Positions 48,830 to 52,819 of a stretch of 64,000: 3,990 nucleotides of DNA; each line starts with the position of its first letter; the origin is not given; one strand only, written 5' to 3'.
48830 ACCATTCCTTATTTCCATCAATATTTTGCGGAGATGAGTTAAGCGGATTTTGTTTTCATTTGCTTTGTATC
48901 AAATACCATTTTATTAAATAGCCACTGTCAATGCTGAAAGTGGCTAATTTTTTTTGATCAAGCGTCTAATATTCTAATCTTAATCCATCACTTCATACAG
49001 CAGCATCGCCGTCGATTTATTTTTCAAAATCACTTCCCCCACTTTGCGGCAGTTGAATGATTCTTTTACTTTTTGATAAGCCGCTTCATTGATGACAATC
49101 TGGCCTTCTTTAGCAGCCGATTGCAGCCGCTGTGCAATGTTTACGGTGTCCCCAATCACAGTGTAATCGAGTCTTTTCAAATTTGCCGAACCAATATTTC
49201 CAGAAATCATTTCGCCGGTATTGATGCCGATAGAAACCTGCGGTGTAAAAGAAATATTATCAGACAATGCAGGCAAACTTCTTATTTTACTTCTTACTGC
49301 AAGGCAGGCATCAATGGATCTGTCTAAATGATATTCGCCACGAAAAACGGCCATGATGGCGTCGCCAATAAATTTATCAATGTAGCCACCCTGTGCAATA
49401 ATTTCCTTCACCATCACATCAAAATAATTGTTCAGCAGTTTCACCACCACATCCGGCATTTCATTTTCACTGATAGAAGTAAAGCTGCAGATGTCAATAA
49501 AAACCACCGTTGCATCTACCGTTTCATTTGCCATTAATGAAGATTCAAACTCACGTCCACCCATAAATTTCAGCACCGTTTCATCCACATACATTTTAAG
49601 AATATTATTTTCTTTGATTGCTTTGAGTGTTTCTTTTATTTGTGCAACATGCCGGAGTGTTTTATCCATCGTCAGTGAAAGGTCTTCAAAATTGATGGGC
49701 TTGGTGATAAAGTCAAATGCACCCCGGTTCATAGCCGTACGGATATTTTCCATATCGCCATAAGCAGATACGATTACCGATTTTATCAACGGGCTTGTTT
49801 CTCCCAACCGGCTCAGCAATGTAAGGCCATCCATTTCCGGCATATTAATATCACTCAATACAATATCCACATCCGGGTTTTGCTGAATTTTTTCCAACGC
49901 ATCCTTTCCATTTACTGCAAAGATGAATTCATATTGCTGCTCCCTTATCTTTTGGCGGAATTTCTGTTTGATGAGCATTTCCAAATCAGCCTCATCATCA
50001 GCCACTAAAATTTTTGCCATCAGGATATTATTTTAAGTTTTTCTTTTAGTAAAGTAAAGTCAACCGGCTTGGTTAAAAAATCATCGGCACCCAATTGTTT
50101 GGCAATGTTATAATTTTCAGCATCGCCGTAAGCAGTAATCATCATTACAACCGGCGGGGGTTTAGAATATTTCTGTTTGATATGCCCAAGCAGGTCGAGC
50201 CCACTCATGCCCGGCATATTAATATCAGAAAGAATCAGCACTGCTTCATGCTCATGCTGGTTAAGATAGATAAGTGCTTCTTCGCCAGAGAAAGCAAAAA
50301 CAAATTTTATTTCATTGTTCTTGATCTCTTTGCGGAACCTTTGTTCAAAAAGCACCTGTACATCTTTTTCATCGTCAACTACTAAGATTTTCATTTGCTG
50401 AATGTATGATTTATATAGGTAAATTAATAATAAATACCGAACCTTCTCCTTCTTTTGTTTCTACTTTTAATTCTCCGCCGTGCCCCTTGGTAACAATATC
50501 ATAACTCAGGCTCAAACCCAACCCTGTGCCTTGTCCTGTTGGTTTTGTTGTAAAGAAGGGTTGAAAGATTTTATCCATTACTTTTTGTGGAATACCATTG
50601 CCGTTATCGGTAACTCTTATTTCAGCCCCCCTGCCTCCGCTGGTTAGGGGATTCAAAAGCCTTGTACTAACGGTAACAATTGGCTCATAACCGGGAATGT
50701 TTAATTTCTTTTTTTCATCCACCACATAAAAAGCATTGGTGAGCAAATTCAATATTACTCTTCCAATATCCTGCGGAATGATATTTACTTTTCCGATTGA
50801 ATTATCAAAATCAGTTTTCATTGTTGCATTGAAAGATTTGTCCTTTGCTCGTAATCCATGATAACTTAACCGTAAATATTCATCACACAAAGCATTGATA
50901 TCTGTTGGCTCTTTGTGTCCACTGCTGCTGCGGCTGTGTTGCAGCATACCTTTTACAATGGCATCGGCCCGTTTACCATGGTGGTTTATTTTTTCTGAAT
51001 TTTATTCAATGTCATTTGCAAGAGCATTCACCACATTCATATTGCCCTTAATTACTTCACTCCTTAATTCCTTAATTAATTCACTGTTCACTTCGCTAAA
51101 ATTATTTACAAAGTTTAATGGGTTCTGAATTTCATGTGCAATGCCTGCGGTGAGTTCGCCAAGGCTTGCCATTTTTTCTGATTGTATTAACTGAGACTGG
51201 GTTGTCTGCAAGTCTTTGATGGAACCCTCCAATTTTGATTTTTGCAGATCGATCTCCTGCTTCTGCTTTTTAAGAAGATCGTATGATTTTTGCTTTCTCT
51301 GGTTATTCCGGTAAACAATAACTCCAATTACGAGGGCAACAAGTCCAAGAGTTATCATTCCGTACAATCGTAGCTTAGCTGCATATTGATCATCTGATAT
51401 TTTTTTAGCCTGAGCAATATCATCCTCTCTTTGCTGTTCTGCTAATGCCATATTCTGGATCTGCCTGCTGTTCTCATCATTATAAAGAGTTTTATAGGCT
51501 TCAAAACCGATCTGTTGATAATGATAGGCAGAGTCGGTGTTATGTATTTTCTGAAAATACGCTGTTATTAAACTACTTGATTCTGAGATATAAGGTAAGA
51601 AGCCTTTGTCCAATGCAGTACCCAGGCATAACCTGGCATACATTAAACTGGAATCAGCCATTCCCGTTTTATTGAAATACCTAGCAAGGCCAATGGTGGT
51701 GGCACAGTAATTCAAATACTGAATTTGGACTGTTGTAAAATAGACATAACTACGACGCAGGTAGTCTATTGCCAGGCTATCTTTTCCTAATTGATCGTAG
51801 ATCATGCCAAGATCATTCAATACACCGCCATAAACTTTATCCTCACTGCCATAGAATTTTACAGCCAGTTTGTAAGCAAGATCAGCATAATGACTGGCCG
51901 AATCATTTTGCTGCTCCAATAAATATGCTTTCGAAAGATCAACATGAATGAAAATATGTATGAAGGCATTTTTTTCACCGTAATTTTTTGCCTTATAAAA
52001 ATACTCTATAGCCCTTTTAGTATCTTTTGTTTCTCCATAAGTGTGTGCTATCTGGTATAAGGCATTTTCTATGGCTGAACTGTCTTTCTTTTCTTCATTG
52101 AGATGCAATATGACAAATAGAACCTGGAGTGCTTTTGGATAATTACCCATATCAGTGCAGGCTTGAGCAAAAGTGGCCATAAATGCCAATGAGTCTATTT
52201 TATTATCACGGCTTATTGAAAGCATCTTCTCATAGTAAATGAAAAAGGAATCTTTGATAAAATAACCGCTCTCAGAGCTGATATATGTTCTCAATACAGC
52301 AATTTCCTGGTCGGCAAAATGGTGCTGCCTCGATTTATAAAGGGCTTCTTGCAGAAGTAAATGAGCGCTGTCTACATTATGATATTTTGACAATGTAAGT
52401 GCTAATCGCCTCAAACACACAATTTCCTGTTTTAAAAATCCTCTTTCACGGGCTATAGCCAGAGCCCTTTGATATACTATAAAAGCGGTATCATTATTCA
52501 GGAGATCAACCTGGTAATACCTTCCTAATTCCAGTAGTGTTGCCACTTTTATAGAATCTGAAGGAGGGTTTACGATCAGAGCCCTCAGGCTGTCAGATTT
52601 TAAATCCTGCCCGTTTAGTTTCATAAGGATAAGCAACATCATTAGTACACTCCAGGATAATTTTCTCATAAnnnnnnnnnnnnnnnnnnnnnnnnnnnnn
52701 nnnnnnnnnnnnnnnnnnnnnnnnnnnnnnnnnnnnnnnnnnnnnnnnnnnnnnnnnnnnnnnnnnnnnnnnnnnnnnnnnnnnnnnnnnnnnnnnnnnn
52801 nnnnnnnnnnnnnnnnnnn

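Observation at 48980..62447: Histidine-kinase paralog array (4 genes + 1 remnant) converging on a receiver-only protein and a receiver-fused class III cyclase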

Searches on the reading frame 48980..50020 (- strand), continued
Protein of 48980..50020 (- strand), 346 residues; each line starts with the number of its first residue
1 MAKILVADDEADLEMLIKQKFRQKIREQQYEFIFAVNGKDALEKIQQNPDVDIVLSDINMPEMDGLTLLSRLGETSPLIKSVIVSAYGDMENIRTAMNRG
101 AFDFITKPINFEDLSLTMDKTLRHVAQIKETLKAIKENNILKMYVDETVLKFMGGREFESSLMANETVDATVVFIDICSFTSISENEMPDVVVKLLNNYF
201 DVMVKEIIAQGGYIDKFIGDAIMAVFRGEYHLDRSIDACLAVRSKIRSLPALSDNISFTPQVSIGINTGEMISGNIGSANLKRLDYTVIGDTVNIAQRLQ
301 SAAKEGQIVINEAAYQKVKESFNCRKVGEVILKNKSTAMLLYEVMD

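Call 68: find_encoding_contigs(protein=P0012, flank=10000, max_places=1)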
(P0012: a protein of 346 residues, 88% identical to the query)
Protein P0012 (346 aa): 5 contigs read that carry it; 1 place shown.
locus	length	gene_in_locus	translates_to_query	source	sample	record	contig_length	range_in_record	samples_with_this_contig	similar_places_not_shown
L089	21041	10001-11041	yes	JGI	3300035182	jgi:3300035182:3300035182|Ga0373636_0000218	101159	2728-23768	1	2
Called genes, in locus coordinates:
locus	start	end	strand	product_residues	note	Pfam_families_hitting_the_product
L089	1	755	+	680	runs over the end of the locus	PF17874:TPR_MalT (faint), PF28559:TPR_SusR (faint), PF13424:TPR_12 (faint), PF00512:HisKA (faint), PF02518:HATPase_c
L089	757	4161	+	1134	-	PF07494:Reg_prop (faint), PF07495:Y_Y_Y, PF02518:HATPase_c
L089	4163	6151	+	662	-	PF13424:TPR_12 (faint), PF28559:TPR_SusR (faint), PF13374:TPR_10 (faint), PF00512:HisKA (weak), PF02518:HATPase_c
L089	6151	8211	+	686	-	PF28559:TPR_SusR (weak), PF00515:TPR_1 (faint), PF07719:TPR_2 (faint), PF13181:TPR_8 (faint), PF13424:TPR_12 (faint), PF00512:HisKA (faint), PF02518:HATPase_c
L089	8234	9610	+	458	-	PF02518:HATPase_c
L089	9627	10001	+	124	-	PF00072:Response_reg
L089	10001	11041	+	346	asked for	PF00072:Response_reg, PF00211:Guanylate_cyc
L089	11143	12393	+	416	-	PF00375:SDF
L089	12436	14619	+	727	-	PF01804:Penicil_amidase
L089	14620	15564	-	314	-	PF02674:Colicin_V, PF00188:CAP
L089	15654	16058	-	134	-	-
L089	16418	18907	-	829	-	PF13620:CarboxypepD_reg, PF13715:CarbopepD_reg_2, PF07715:Plug (weak), PF00593:TonB_dep_Rec_b-barrel, PF14905:OMP_b-brl_3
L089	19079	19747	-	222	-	PF07885:Ion_trans_2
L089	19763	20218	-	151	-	PF04657:DMT_YdcZ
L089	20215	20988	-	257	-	PF04338:DUF481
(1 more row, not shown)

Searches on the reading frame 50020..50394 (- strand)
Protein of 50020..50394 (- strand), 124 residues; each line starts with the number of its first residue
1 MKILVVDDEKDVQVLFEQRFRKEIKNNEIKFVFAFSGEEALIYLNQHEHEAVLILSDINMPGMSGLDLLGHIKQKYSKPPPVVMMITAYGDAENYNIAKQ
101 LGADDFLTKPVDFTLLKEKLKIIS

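Call 8: search_protein_families(library=pfam, proteins=[window:50020-50394:-], max_evalue=0.01)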
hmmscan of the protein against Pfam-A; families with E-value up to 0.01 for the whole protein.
window:50020-50394:- (124 aa): 1 family
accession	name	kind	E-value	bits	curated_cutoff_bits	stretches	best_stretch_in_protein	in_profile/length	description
PF00072.30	Response_reg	-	4.8e-22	78.7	30.2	1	3-120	1-110/111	Response regulator receiver domain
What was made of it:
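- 50020..50394 (-): Stand-alone receiver, 124 aa, with the phospho-acceptor Asp in 'LSDINMP'. Pfam (call 8).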

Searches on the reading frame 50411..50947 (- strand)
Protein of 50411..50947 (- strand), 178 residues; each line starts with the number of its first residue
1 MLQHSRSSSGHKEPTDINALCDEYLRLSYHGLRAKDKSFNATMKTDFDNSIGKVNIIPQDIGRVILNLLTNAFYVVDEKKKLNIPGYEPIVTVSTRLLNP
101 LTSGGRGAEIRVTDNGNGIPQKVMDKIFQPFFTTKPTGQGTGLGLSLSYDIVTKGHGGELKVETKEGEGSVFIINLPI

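Call 8: search_protein_families(library=pfam, proteins=[window:50411-50947:-], max_evalue=0.01)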
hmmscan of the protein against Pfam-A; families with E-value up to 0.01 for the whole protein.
window:50411-50947:- (178 aa): 1 family
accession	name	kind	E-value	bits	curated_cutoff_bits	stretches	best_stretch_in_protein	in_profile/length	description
PF02518.31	HATPase_c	-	1.3e-21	77.5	26.4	1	59-177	4-108/111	Histidine kinase-, DNA gyrase B-, and HSP90-like ATPase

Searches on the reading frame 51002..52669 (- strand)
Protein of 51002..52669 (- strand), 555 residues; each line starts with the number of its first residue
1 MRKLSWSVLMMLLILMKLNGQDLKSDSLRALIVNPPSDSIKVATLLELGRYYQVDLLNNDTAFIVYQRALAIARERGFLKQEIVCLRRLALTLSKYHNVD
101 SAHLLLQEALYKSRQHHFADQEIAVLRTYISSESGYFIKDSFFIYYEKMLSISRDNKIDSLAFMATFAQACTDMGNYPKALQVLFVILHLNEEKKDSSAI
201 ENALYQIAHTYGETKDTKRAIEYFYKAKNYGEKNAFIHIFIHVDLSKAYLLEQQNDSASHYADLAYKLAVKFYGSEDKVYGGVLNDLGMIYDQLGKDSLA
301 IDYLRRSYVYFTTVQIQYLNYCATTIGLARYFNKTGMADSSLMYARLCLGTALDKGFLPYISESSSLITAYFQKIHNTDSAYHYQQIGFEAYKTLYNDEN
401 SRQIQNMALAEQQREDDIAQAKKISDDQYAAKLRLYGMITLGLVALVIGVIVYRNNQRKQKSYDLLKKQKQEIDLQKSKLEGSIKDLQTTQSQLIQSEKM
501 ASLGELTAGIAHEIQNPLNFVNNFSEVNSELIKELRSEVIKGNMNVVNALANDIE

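Call 8: search_protein_families(library=pfam, proteins=[window:51002-52669:-], max_evalue=0.01)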
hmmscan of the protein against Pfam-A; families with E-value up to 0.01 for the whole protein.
window:51002-52669:- (555 aa): 6 families
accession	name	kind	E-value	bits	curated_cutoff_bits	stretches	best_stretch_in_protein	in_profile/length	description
PF13424.12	TPR_12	-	4.8e-12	46.3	30.1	2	245-308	9-72/77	Tetratricopeptide repeat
PF00515.34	TPR_1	-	8.9e-08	32.1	27.8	0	202-227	2-27/34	Tetratricopeptide repeat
PF13181.12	TPR_8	-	4.6e-07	29.9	25.7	1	203-227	3-27/34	Tetratricopeptide repeat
PF13176.12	TPR_7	-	3.4e-05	24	27.9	0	285-306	3-24/36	Tetratricopeptide repeat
PF07719.23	TPR_2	-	0.0001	22.6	27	0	283-307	3-27/34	Tetratricopeptide repeat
PF00512.31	HisKA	-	0.00043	20.7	26.9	1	503-530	2-29/66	His Kinase A (phospho-acceptor) domain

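Call 51: find_homologous_proteins(query=window:51002-52669:-, max_evalue=1e-30)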
Query window:51002-52669:- (555 aa): 338 proteins with E <= 1e-30 among 8000 candidates; the best 120 are listed.
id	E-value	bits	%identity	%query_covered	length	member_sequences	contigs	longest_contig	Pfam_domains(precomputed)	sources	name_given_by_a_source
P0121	0.0e+0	1206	100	100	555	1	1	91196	PF00515.35,PF13424.13,PF13181.13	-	-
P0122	0.0e+0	1011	84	100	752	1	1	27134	PF13424.13,PF02518.32,PF13181.13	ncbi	-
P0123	0.0e+0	1010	85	98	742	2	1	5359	PF00515.35,PF13424.13,PF02518.32,PF00512.32,PF13181.13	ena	-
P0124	1.1e-296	1003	85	97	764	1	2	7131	PF13424.13,PF02518.32,PF13181.13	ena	-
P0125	2.2e-289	979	82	100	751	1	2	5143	PF13424.13,PF02518.32,PF00512.32,PF13181.13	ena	-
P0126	3.1e-288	975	81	100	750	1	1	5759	PF00515.35,PF13424.13,PF02518.32,PF13181.13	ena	-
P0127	1.9e-287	972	81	100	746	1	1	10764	PF00515.35,PF13424.13,PF02518.32,PF13181.13,PF07719.24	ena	-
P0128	4.6e-279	945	79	100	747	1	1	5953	PF00515.35,PF13424.13,PF13176.13,PF02518.32,PF13181.13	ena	-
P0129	7.6e-277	937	79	98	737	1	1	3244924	PF00515.35,PF13424.13,PF02518.32,PF13181.13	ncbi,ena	-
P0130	3.7e-275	932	76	100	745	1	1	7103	PF00515.35,PF13424.13,PF02518.32,PF00512.32,PF13181.13,PF07719.24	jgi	-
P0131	1.6e-261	887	81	90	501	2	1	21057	PF00515.35,PF13424.13,PF13181.13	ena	-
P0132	3.6e-254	862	72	100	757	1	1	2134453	PF13424.13,PF02518.32,PF00512.32,PF13181.13,PF07719.24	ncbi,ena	-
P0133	6.5e-246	835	70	91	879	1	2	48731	PF00515.35,PF13424.13,PF13176.13,PF02518.32,PF13181.13,PF13374.13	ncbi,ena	-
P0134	1.9e-212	725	84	71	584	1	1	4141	PF00515.35,PF13424.13,PF02518.32,PF00512.32,PF13181.13,PF14501.13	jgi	jgi:signal transduction histidine kinase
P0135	1.5e-196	672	58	96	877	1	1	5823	PF13424.13,PF02518.32,PF00512.32,PF07719.24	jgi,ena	-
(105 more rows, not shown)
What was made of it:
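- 50411..52669 (-): K4: chimeric TPR kinase inactivated by an in-frame TAA (51002-51004) between the two DHp helices. The sensor part is 52669-~51200, the core ~51200-50528, and the tail 50527-50411 has a different ancestry. Intact orthologs of 737-764 aa (call 51).
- Checked: Its sensor orthologs elsewhere are intact at 737-764 aa (call 51).
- The window is a metagenome contig of 91 kb (call 51). The source is a 91-kb metagenome contig (call 51).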

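Call 52: find_encoding_contigs(protein=P0122, flank=10000, max_places=2)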
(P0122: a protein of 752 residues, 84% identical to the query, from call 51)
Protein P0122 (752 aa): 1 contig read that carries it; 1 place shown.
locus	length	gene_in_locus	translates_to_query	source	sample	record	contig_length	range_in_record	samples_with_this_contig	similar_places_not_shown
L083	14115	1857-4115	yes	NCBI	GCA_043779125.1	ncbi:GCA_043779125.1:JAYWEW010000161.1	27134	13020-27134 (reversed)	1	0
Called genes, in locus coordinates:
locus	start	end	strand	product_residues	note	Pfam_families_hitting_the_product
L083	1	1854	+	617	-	?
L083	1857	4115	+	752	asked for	PF13424:TPR_12 (faint), PF13181:TPR_8 (faint), PF02518:HATPase_c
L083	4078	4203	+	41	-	-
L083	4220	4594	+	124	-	PF00072:Response_reg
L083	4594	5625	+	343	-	PF00072:Response_reg, PF00211:Guanylate_cyc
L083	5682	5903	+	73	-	-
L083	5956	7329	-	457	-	PF17874:TPR_MalT (faint), PF13374:TPR_10 (faint), PF00515:TPR_1 (faint), PF07719:TPR_2 (faint), PF13181:TPR_8 (faint), PF24885:TPR_NPHP3 (faint), PF13176:TPR_7 (faint), PF13424:TPR_12 (weak)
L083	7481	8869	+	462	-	PF00656:Peptidase_C14 (weak)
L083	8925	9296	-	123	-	PF17761:DUF1016_N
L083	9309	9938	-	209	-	-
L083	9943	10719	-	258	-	PF13181:TPR_8 (faint), PF13424:TPR_12 (faint), PF00515:TPR_1 (faint)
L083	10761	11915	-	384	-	PF13173:AAA_14, PF13635:DUF4143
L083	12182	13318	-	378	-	PF00072:Response_reg, PF00211:Guanylate_cyc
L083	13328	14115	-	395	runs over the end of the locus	PF00512:HisKA (faint), PF02518:HATPase_c, PF14501:HATPase_c_5 (weak)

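Call 53: find_encoding_contigs(protein=P0129, flank=10000, max_places=2)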
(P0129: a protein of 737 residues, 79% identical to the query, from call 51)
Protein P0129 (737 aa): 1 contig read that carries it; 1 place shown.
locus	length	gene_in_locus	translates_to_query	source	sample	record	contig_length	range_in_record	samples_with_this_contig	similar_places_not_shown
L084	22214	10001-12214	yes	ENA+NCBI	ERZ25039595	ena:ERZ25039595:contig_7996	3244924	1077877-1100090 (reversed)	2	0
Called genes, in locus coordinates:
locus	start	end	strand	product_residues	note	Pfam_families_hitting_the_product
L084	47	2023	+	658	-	PF00512:HisKA (faint), PF13181:TPR_8 (faint), PF13374:TPR_10 (faint), PF13424:TPR_12 (weak), PF00515:TPR_1 (faint), PF07719:TPR_2 (faint), PF13424:TPR_12 (weak), PF02518:HATPase_c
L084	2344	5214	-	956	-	PF23623:GBD_IRG7_N (faint), PF25059:FN3_DSCAM-DSCAML_C (faint), PF04151:PPC (weak), PF00041:fn3, PF18962:Por_Secre_tail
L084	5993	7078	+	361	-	PF03781:FGE-sulfatase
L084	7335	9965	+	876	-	PF02518:HATPase_c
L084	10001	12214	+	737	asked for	PF13181:TPR_8 (faint), PF00515:TPR_1 (faint), PF13424:TPR_12 (weak), PF02518:HATPase_c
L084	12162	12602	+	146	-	PF00072:Response_reg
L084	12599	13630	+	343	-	PF00072:Response_reg, PF00211:Guanylate_cyc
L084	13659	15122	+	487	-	PF02588:YitT_membrane, PF10035:DUF2179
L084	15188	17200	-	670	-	PF05649:Peptidase_M13_N, PF01431:Peptidase_M13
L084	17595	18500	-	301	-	PF01261:AP_endonuc_2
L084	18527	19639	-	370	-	PF01408:GFO_IDH_MocA, PF22725:GFO_IDH_MocA_C3, PF02894:GFO_IDH_MocA_C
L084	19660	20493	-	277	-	PF05721:PhyH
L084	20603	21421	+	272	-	-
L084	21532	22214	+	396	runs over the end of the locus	PF00149:Metallophos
